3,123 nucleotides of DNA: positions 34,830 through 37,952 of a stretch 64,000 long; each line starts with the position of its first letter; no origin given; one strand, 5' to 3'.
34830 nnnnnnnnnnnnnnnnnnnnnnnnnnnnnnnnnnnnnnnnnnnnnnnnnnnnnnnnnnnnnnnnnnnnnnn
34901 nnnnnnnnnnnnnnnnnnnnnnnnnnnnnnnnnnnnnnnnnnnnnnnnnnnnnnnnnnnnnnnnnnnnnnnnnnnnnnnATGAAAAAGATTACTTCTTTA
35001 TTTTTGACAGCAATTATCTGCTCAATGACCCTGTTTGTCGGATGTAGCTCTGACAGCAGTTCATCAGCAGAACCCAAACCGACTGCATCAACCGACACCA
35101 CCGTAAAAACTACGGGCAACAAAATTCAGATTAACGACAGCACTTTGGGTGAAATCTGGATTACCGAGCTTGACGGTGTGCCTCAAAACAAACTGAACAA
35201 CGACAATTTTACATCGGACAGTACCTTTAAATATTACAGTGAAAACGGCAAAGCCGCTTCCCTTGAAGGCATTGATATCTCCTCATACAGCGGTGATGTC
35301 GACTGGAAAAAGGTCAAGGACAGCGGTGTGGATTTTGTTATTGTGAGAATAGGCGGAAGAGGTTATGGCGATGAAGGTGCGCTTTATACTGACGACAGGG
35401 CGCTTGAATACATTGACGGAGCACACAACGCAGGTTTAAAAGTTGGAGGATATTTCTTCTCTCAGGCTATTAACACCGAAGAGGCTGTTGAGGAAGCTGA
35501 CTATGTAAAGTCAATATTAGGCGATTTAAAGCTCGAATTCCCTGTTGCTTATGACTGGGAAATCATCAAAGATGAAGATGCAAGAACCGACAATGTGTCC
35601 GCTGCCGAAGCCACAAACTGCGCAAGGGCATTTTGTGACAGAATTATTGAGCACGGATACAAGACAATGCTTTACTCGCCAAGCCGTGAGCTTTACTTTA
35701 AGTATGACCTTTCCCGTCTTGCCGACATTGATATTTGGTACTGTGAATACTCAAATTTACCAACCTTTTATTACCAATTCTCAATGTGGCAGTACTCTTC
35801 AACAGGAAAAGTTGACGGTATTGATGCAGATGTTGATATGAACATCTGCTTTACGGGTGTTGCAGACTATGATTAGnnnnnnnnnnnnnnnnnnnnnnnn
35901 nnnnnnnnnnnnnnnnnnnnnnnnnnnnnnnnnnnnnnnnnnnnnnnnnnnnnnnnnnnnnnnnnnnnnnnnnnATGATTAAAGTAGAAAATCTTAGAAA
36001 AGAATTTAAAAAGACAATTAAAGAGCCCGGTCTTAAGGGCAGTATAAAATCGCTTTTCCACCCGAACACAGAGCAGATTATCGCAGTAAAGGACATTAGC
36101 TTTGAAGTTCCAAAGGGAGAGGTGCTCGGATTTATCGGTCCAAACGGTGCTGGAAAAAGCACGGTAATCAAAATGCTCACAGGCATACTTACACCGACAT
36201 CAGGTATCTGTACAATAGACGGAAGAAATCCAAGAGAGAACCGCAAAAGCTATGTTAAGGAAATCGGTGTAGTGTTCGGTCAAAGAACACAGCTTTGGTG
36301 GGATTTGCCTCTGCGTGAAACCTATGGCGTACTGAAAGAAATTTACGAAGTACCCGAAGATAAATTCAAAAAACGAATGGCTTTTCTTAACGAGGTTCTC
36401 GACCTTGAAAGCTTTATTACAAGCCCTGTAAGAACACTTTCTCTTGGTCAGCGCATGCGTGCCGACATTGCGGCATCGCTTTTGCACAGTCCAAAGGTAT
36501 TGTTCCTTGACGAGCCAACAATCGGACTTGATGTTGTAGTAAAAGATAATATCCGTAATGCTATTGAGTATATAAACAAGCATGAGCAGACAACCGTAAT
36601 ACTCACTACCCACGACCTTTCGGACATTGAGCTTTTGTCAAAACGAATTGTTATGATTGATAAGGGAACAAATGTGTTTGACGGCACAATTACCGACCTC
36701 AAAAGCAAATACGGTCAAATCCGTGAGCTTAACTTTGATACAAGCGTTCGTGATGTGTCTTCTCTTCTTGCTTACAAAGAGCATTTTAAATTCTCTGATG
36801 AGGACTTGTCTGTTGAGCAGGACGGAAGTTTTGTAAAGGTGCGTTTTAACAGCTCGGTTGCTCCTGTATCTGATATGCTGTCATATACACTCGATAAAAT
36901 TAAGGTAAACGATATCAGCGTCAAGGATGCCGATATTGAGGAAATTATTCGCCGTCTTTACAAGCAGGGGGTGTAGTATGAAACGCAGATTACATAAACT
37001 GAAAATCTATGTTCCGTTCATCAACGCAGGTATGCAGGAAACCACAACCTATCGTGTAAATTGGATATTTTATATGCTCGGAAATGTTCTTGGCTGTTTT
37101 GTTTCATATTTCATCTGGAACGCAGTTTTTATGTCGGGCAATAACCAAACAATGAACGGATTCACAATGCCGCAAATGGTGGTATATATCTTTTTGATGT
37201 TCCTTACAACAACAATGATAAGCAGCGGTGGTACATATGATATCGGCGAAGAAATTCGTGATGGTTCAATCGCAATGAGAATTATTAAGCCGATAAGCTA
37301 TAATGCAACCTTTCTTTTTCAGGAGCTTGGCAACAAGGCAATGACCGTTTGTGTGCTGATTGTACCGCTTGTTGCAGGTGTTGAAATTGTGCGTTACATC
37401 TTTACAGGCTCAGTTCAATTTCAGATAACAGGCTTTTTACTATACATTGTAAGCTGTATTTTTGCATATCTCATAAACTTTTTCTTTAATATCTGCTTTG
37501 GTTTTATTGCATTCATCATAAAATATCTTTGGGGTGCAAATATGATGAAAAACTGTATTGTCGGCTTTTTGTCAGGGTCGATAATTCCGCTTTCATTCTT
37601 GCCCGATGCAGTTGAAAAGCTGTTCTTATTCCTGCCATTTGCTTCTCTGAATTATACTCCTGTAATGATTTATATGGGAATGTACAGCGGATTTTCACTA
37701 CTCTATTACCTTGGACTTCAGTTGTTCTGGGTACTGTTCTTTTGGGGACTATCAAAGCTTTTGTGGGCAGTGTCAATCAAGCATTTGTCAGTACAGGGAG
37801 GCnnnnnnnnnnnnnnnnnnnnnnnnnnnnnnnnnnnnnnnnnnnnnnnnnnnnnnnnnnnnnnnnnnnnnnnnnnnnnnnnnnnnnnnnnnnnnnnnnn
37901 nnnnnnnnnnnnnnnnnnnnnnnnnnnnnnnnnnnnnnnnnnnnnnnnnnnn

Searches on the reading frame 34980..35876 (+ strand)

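Call 18: search_protein_families(library=pfam, proteins=[window:34980-35876:+], max_evalue=0.00001)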
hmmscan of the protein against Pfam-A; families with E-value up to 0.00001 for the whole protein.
window:34980-35876:+ (298 aa): 1 family
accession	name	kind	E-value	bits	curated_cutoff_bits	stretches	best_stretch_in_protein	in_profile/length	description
PF01183.26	Glyco_hydro_25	-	1.7e-29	103.8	27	1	98-281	1-180/180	Glycosyl hydrolases family 25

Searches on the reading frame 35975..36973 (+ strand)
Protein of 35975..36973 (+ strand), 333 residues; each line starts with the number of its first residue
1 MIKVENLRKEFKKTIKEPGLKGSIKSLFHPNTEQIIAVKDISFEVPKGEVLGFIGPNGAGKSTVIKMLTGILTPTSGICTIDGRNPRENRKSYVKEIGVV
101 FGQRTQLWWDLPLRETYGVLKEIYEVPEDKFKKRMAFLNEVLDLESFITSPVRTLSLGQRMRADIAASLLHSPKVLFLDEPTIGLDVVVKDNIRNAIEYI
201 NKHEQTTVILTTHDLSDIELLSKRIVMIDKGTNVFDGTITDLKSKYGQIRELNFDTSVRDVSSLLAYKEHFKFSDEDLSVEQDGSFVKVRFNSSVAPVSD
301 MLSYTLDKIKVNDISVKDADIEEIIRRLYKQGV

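Call 3: search_protein_families(library=pfam, proteins=[window:35975-36973:+], max_evalue=1)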
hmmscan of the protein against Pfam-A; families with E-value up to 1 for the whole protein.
window:35975-36973:+ (333 aa): 16 families
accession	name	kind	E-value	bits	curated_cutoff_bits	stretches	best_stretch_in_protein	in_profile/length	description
PF00005.33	ABC_tran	-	2e-31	109.8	25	1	38-182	1-136/137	ABC transporter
PF13304.12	AAA_21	-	1.4e-12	48.7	27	2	151-215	234-300/304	AAA domain, putative AbiEii toxin, Type IV TA system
PF13555.12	AAA_29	-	0.00098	19.3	27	1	47-76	22-50/61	P-loop containing region of AAA domain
PF13476.12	AAA_23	-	0.0017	19.5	27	1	47-77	18-48/201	AAA domain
PF13207.12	AAA_17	-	0.02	15.6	27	0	55-68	2-15/136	AAA domain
PF03215.21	Rad17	-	0.023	15.1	23.8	1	44-75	41-72/186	Rad17 P-loop domain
PF13401.12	AAA_22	-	0.024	15.4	27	1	53-102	10-59/130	AAA domain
PF18159.6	S_4TM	-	0.051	13.4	26.9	1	94-118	142-166/291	SMODS-associating 4TM effector domain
PF03193.22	RsgA_GTPase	-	0.056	13.7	30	1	38-70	97-128/174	RsgA GTPase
PF00004.35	AAA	-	0.076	13.9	21.2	0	53-72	3-22/131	ATPase family associated with various cellular activities (AAA)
PF01078.27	Mg_chelatase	-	0.078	12.8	20.3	1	52-76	26-50/207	Magnesium chelatase, subunit ChlI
PF02463.25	SMC_N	-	0.08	12.8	40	0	52-68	28-44/220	RecF/RecN/SMC N terminal domain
PF13175.12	AAA_15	-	0.096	12.7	32.1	1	52-82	27-61/374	AAA ATPase domain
PF00910.28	RNA_helicase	-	0.15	13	21.5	1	53-143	3-76/105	RNA helicase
PF07785.16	DUF1623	-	0.19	12.4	25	1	187-228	44-85/90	Protein of unknown function (DUF1623)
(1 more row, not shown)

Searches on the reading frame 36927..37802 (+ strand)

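Call 3: search_protein_families(library=pfam, proteins=[window:36927-37802:+], max_evalue=1)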
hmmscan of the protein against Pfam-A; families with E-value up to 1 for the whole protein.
window:36927-37802:+ (292 aa): 2 families
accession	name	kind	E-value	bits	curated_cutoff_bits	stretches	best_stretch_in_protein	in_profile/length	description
PF06182.17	ABC2_membrane_6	-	8.9e-25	88.3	22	1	58-290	5-228/229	ABC-2 family transporter protein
PF23324.1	DUF7086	-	0.076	13.4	27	1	39-58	80-99/134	Domain of unknown function (DUF7086)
